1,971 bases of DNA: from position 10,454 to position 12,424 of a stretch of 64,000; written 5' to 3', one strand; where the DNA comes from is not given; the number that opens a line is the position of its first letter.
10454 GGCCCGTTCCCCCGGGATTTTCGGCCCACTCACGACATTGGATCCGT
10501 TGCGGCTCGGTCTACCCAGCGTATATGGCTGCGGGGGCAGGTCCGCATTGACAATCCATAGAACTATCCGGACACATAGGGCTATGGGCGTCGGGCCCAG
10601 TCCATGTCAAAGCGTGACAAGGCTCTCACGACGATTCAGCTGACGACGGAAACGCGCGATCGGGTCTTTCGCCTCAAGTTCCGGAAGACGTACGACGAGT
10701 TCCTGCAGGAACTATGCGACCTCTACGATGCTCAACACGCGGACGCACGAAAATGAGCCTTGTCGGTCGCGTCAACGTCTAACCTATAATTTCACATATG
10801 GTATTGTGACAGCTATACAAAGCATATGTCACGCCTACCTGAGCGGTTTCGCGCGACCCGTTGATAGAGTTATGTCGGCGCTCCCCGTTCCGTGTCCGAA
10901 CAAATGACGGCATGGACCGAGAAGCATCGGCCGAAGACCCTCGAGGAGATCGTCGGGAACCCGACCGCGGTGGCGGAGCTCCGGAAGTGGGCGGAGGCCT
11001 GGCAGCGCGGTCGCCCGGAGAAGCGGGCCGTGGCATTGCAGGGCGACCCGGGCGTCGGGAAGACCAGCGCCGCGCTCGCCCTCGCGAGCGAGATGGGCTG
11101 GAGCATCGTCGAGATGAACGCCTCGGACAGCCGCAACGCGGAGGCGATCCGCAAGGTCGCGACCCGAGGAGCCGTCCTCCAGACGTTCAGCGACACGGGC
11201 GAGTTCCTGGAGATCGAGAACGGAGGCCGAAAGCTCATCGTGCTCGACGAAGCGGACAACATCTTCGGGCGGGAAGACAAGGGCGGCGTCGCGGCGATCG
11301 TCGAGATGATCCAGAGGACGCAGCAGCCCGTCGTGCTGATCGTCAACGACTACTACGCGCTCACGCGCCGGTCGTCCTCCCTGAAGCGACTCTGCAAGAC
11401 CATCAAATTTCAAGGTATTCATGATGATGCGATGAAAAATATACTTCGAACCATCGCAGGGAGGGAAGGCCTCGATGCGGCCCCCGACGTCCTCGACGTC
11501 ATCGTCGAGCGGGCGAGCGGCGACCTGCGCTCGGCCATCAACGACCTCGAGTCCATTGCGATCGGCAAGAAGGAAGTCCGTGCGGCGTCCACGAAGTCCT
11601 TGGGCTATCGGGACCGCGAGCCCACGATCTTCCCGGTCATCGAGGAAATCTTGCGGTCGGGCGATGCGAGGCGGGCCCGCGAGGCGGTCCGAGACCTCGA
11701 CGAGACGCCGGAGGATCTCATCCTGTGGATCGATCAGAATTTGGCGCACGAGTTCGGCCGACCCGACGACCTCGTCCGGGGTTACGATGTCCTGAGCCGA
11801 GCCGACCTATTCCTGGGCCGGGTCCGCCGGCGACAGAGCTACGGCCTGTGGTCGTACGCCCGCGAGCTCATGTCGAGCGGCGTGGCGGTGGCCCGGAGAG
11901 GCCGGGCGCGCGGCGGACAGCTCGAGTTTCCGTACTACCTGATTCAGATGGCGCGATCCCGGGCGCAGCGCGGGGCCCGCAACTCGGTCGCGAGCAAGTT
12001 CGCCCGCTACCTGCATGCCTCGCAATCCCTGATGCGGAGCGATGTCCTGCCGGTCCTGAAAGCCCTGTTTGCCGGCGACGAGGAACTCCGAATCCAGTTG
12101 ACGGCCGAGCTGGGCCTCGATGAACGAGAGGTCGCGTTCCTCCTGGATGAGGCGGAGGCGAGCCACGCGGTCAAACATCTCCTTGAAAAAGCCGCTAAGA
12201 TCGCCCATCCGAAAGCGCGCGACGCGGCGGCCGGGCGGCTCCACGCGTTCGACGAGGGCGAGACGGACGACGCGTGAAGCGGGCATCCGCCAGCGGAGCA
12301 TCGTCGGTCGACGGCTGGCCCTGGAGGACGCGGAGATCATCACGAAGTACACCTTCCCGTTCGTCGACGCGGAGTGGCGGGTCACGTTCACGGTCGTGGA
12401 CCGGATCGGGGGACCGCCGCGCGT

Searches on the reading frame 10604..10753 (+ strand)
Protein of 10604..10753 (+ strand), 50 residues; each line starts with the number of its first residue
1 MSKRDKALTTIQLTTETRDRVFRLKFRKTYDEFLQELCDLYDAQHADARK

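Call 3: search_protein_families(library=pfam, proteins=[window:10604-10753:+], max_evalue=0.1)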
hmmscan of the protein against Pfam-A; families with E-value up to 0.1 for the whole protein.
window:10604-10753:+ (50 aa): 3 families
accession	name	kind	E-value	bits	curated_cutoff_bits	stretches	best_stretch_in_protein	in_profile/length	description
PF24434.1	DUF7557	-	3.5e-05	23.6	25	1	9-43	2-37/45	Family of unknown function (DUF7557)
PF03031.24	NIF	-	0.036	14.2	21.8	1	9-42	24-55/160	NLI interacting factor-like phosphatase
PF23678.1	YqhI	-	0.036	13.8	27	1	27-42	3-18/36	YqhI-like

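Call 73: find_related_loci(query=A3, collection=metagenome_contigs, flank=6000)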
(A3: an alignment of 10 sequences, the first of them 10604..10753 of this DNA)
Query A3 (50 aa) in metagenome_contigs; peptide patterns used: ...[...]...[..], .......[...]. (x = any residue, [..] = any of these).
458 stretches matched a pattern; 315 encode a relative of the query (tblastn E <= 1e-3); the best 80 are kept; 80 distinct loci.
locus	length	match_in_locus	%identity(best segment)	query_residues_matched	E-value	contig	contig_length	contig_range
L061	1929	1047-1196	100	1-50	5e-29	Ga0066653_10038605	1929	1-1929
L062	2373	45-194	100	1-50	5e-29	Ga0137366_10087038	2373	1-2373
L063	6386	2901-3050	98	1-50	1e-28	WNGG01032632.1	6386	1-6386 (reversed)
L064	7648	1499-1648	98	1-50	1e-28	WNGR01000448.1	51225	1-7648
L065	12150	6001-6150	98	1-50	3e-28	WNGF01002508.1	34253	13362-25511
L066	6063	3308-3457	92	1-50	1e-26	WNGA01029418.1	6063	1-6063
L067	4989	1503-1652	88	1-50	4e-26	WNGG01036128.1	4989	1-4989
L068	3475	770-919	86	1-50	9e-26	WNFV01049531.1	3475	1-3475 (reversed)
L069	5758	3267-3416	88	1-50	1e-25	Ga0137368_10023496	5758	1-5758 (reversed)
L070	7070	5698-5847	88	1-50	1e-25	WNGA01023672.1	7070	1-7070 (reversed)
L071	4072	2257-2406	86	1-50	1e-25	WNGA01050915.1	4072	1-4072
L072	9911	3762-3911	86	1-50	2e-25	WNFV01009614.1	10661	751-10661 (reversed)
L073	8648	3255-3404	86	1-50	2e-25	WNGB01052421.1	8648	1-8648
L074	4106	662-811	84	1-50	1e-24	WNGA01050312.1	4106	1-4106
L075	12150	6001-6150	80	1-50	3e-23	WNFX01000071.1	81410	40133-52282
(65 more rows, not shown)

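Call 82: find_homologous_proteins(query=A3, max_evalue=0.001)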
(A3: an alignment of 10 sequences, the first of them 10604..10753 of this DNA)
Query A3 (10 sequences) (50 aa, profile of the alignment): 761 proteins with E <= 0.001 among 808 candidates; the best 120 are listed.
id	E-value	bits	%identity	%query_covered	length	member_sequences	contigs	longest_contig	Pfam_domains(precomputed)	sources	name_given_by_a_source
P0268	1.7e-25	106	68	98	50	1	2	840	PF24434.2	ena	-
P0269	4.3e-25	105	62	100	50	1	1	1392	PF24434.2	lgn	-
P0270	6.8e-25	104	60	100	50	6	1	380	PF24434.2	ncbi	-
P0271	2.1e-24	103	62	100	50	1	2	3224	PF24434.2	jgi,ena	jgi:hypothetical protein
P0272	2.5e-24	103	72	100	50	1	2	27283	PF24434.2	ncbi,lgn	-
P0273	2.6e-24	102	60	100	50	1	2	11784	PF24434.2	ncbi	-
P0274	2.7e-24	102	60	100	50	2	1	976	PF24434.2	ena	-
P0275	2.8e-24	102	64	100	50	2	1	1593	PF24434.2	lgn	-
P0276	3.5e-24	102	66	98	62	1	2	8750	PF24434.2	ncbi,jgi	jgi:hypothetical protein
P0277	3.7e-24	102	66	100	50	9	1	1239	PF24434.2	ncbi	-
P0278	4.2e-24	102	74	100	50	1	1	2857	PF24434.2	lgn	-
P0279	5.6e-24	101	56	100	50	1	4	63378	-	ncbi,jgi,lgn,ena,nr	ncbi:MAG TPA: hypothetical protein VFA17_02265 [Thermoplasmata archaeon]|jgi:hypothetical protein|nr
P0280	6.2e-24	101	64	100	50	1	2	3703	PF24434.2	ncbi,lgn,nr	ncbi:MAG TPA: hypothetical protein VEY12_07080 [Thermoplasmata archaeon]|nr:hypothetical protein [Th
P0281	6.5e-24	101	62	100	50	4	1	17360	PF24434.2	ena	-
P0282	7.5e-24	101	64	100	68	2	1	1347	PF24434.2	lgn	-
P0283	7.8e-24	101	64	100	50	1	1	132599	PF24434.2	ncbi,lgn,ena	-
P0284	8.0e-24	101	62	100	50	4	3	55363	PF24434.2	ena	-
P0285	1.0e-23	101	66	100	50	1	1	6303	PF24434.2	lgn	-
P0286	1.1e-23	100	64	100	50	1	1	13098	PF24434.2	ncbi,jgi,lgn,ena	-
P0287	1.1e-23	100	68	100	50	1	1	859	PF24434.2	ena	-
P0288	1.3e-23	100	62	100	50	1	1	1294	PF24434.2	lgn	-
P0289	1.4e-23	100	64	100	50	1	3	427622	PF24434.2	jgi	jgi:hypothetical protein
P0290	1.5e-23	100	64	100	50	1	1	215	PF24434.2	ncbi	-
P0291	1.5e-23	100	62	100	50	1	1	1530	PF24434.2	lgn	-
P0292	1.5e-23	100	62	100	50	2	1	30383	PF24434.2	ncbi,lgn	-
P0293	1.5e-23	100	72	100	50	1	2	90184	PF24434.2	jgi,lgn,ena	-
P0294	1.8e-23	100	66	100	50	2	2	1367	PF24434.2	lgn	-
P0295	1.8e-23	100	66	100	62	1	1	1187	PF24434.2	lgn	-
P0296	1.8e-23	100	70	100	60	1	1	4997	PF24434.2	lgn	-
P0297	2.0e-23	100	64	100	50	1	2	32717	PF24434.2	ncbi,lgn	-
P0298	2.2e-23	99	74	100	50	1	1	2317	PF24434.2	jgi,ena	-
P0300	2.4e-23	99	64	100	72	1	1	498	PF24434.2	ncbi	-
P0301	2.7e-23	99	64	100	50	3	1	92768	PF24434.2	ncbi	ncbi:MAG TPA: hypothetical protein VIB49_04360 [Thermoplasmata archaeon]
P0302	2.8e-23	99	62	100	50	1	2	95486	PF24434.2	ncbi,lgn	-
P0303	2.9e-23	99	92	100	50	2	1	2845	PF24434.2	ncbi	-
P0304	2.9e-23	99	64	100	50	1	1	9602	PF24434.2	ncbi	ncbi:MAG: DUF7557 family protein [Methanobacteriota archaeon]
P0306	3.5e-23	99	66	100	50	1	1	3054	PF24434.2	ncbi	-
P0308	3.8e-23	99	70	100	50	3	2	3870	PF24434.2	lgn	-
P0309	4.2e-23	99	86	100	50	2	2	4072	PF24434.2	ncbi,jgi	-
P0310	4.6e-23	98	70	94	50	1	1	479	PF24434.2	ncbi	-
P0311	4.7e-23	98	72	100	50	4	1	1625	PF24434.2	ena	-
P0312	4.7e-23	98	76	100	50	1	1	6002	PF24434.2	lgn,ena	-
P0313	4.8e-23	98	62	98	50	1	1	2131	PF24434.2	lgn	-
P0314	4.8e-23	98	64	100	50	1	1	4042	PF24434.2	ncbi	-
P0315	5.0e-23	98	61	98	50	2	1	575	PF24434.2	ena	-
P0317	5.3e-23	98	66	100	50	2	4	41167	PF24434.2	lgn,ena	-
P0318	5.5e-23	98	62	100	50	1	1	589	PF24434.2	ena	-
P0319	5.8e-23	98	62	100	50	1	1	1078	PF24434.2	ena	-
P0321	6.1e-23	98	76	100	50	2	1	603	PF24434.2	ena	-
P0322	6.1e-23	98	72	100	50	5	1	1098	PF24434.2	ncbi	-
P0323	6.4e-23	98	62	100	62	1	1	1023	PF24434.2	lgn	-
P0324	6.5e-23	98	70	100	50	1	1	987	PF24434.2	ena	-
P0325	6.7e-23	98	68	80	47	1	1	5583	PF24434.2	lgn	-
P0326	6.7e-23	98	72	100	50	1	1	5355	PF24434.2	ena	-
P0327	6.7e-23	98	60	100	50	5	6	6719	PF24434.2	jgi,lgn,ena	-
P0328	7.1e-23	98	66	100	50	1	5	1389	PF24434.2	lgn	-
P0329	7.2e-23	98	70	100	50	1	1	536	PF24434.2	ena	-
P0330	7.6e-23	98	72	86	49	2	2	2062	PF24434.2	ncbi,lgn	-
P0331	7.9e-23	98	78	100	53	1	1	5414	PF24434.2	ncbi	-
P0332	8.1e-23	98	60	100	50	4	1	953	PF24434.2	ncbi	-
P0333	8.2e-23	98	64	100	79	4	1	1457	PF24434.2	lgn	-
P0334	8.3e-23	98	67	98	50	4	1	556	PF24434.2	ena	-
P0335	8.5e-23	98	64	100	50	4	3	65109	PF24434.2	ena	-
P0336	8.5e-23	98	66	100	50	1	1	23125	PF24434.2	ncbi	-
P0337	8.7e-23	98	66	100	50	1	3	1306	PF24434.2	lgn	-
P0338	9.1e-23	97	66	100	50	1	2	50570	PF24434.2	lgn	-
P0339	9.2e-23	97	68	100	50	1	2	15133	PF24434.2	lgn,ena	-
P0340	9.3e-23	97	66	100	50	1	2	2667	PF24434.2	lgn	-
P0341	9.4e-23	97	60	100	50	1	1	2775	PF24434.2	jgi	jgi:hypothetical protein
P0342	9.6e-23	97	62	100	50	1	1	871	PF24434.2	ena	-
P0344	9.9e-23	97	68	100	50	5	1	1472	PF24434.2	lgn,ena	-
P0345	1.0e-22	97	60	100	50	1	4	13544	PF24434.2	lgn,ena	-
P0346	1.1e-22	97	66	100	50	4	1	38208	PF24434.2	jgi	jgi:hypothetical protein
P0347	1.1e-22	97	77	96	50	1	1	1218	PF24434.2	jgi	jgi:hypothetical protein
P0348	1.1e-22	97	67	98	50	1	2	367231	PF24434.2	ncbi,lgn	-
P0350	1.2e-22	97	62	100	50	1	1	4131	PF24434.2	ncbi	-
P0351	1.3e-22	97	67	96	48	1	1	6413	PF24434.2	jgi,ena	-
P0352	1.4e-22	97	64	100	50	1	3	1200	PF24434.2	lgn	-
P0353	1.4e-22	97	64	100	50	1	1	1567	PF24434.2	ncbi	-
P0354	1.4e-22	97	66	100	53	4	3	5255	PF24434.2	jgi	-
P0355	1.5e-22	97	68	100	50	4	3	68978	PF24434.2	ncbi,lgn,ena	ncbi:MAG: hypothetical protein WC985_05930 [Thermoplasmata archaeon]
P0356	1.5e-22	97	65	96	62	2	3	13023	PF24434.2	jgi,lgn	-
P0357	1.5e-22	97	64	100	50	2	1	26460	PF24434.2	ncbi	-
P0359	1.5e-22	97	62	100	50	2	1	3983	PF24434.2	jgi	jgi:hypothetical protein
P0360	1.5e-22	97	84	100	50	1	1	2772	PF24434.2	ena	-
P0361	1.6e-22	97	90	100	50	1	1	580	PF24434.2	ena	-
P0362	1.6e-22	97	73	98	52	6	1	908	PF24434.2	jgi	jgi:hypothetical protein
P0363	1.7e-22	97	74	100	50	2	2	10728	PF24434.2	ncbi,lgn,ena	-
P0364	1.7e-22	97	64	100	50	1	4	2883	PF24434.2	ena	-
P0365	1.8e-22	97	62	100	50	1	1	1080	PF24434.2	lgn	-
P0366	1.9e-22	96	62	100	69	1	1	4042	PF24434.2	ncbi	-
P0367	1.9e-22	96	70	100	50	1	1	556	PF24434.2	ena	-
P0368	1.9e-22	96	70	100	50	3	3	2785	PF24434.2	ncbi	-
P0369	2.0e-22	96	66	100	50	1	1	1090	PF24434.2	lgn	-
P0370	2.0e-22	96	72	100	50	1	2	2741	PF24434.2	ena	-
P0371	2.1e-22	96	64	100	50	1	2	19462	PF24434.2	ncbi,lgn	-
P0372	2.1e-22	96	60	100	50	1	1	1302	PF24434.2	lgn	-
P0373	2.1e-22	96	58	100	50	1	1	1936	PF24434.2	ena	-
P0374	2.1e-22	96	70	100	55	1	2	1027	PF24434.2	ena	-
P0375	2.2e-22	96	72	100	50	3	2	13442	PF24434.2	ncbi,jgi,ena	-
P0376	2.2e-22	96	62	100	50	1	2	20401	PF24434.2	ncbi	-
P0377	2.3e-22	96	74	100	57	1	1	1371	PF24434.2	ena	-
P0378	2.3e-22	96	69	84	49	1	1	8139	PF24434.2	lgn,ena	-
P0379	2.3e-22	96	62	100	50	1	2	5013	PF24434.2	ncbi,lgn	-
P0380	2.5e-22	96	71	96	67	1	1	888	PF24434.2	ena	-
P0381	2.7e-22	96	86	100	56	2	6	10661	PF24434.2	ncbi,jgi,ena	-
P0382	2.8e-22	96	70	100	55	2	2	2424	PF24434.2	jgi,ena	-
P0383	2.9e-22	96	66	94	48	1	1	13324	PF24434.2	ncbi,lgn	-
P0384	3.0e-22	96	64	100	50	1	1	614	PF24434.2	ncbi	-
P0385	3.0e-22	96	66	100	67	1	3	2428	PF24434.2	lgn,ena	-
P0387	3.2e-22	96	88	100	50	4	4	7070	PF24434.2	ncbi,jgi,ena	-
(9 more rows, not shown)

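Call 90: predict_structure(alignment_id=A4)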
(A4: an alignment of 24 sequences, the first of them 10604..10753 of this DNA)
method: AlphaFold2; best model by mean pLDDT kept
length: 50 residues; sequences in the alignment: 24
mean_pLDDT: 63.5   pTM: 0.32
mean pLDDT of the five models: 63.5, 63.3, 60.4, 58.9, 58.3
residues with pLDDT >= 90: 0; 70-90: 11; 50-70: 36; < 50: 3
segments of 3 or more residues with pLDDT < 50: none
pLDDT, mean of each block of 10 residues (from residue 1): 52 67 64 72 63
secondary structure, 60 per line:
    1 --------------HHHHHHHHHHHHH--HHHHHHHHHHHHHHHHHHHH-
elements in order: H15-27 H30-49

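Call 92: fold_search(model_id=the predicted structure, library=pdb)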
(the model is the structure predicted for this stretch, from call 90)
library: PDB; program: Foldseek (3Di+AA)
matches with E <= 10: 8; with E <= 0.001: 0
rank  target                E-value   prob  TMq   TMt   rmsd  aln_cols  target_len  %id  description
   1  7vp5_B                4.7e+00  0.06  0.40  0.30   6.9        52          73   21  Structure of a transcription factor and DNA complex (released 2022-10-19)
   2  5zkt_A                5.5e+00  0.07  0.43  0.41   4.3        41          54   22  Crystal structure of TCP domain of PCF6 in Oryza sativa (released 2019-03-27)
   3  5zkt_B                6.5e+00  0.06  0.43  0.40   4.3        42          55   24  Crystal structure of TCP domain of PCF6 in Oryza sativa (released 2019-03-27)
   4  7vp4_J                8.4e+00  0.03  0.39  0.30   6.9        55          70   18  Structure of a transcription factor and DNA complex (released 2022-10-19)
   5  7vp5_F                8.4e+00  0.03  0.40  0.29   6.9        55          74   18  Structure of a transcription factor and DNA complex (released 2022-10-19)
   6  7vp2_B                9.1e+00  0.03  0.40  0.35   6.9        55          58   18  Structure of a transcription factor and DNA complex (released 2022-10-19)
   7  5lnk_2                9.1e+00  0.03  0.37  0.13   7.1        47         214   11  Entire ovine respiratory complex I (released 2016-11-23)
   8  7r47_E                9.9e+00  0.05  0.52  0.16   6.2        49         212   14  Bovine complex I in the presence of IM1761092, deactive class iii (Composite map) (released 2023-02-08)

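Call 94: search_dna_similar(query=window:10604-10753:+, collection=plasmids, mode=protein, max_evalue=0.01, max_rows=10)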
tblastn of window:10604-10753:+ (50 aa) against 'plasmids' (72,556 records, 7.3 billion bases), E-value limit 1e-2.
No match.

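Call 95: search_protein_families(library=padloc, proteins=[window:10604-10753:+], max_evalue=0.01)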
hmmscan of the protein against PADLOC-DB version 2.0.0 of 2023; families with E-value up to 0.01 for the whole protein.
window:10604-10753:+ (50 aa): 0 families

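Call 96: search_protein_families(library=ncbifam, proteins=[window:10604-10753:+], max_evalue=0.01)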
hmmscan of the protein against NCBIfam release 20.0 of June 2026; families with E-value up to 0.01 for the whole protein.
window:10604-10753:+ (50 aa): 0 families

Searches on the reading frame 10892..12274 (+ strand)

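Call 3: search_protein_families(library=pfam, proteins=[window:10892-12274:+], max_evalue=0.1)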
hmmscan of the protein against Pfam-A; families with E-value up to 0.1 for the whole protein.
window:10892-12274:+ (461 aa): 21 families
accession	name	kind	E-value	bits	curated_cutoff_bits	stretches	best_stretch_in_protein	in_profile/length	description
PF00004.35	AAA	-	5e-12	46.8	21.2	1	48-156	2-113/131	ATPase family associated with various cellular activities (AAA)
PF21960.2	RCF1-5-like_lid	-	4.4e-09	36.6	27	1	183-223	1-42/43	RCF1/5-like, AAA+ ATPase lid domain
PF25361.1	AAA_lid_RFC1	-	3.1e-08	33.4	34.9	1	180-234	3-57/59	RFC1-like, AAA+ ATPase lid domain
PF05496.18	RuvB_N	-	1.1e-05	25.7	27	1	13-74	2-63/159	Holliday junction DNA helicase RuvB P-loop domain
PF13401.12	AAA_22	-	1.6e-05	25.6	27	1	44-148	5-119/130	AAA domain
PF03215.21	Rad17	-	1.6e-05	25.4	23.8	1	4-95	5-96/186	Rad17 P-loop domain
PF13191.12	AAA_16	-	7.4e-05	23.7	32.6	1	27-154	9-141/167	AAA ATPase domain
PF13604.12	AAA_30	-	0.00043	20.5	27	1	44-150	18-122/191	AAA domain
PF00270.35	DEAD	-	0.00066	19.9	26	0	89-145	99-152/167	DEAD/DEAH box helicase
PF16193.11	AAA_assoc_2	-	0.00084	20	34.3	1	193-227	4-38/81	AAA C-terminal domain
PF13173.12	AAA_14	-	0.0035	17.8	27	1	44-124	2-74/129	AAA domain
PF20720.3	nSTAND3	-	0.0097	16.1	27.2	1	43-75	16-51/155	Novel STAND NTPase 3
PF09848.15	SLFN-g3_helicase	-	0.01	15.6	24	1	46-201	3-175/354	Schlafen group 3, DNA/RNA helicase domain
PF07728.20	AAA_5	-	0.012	16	22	1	47-87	2-43/139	AAA domain (dynein-related subfamily)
PF13481.12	AAA_25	-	0.014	15.5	27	1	37-68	26-57/195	AAA domain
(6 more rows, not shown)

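Call 96: search_protein_families(library=ncbifam, proteins=[window:10904-12274:+], max_evalue=0.01)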
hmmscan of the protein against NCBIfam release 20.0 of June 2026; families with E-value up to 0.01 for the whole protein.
window:10904-12274:+ (457 aa): 45 families (the best 25 are shown)
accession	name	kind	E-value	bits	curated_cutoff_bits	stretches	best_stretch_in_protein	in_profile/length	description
NF003231.0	PRK04195.2-1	equivalog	8.6e-131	437.2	442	1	2-451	5-444/517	replication factor C large subunit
NF003229.0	PRK04195.1-5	equivalog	8.2e-111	370.6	280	1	3-414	6-410/413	replication factor C large subunit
NF003228.0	PRK04195.1-4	equivalog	2.5e-110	369.7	456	1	1-451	1-439/502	replication factor C large subunit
NF003234.0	PRK04195.2-4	equivalog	5.2e-102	342.3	529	1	4-429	3-423/497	replication factor C large subunit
NF003230.0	PRK04195.1-6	equivalog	6e-99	332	441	1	1-438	1-424/494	replication factor C large subunit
NF003232.0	PRK04195.2-2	equivalog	1.1e-97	327.9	701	1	4-435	3-415/480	replication factor C large subunit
NF003233.0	PRK04195.2-3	equivalog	5e-93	312.6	471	1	3-413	2-397/504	replication factor C large subunit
NF003227.0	PRK04195.1-2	equivalog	1.1e-84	284.9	502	1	3-424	5-406/487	replication factor C large subunit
NF003226.0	PRK04195.1-1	equivalog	3.4e-70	237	588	1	2-400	2-392/405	replication factor C large subunit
NF001679.0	PRK00440.1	equivalog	9.3e-30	103.8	303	1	3-265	7-254/322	replication factor C small subunit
NF009067.0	PRK12402.1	equivalog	5e-21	75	317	2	110-265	127-277/340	replication factor C small subunit 2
TIGR02397.1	dnaX_nterm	equivalog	1.5e-13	50.7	250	2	164-277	168-281/355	DNA polymerase III subunit gamma/tau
NF003159.0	PRK04132.1-4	equivalog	1.6e-13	49.6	999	1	51-265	582-786/852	replication factor C small subunit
NF003157.0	PRK04132.1-2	equivalog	1.5e-11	43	1103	2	55-219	599-754/864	replication factor C small subunit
TIGR01128.2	holA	equivalog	2.4e-11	43.5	80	1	107-272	58-228/316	DNA polymerase III subunit delta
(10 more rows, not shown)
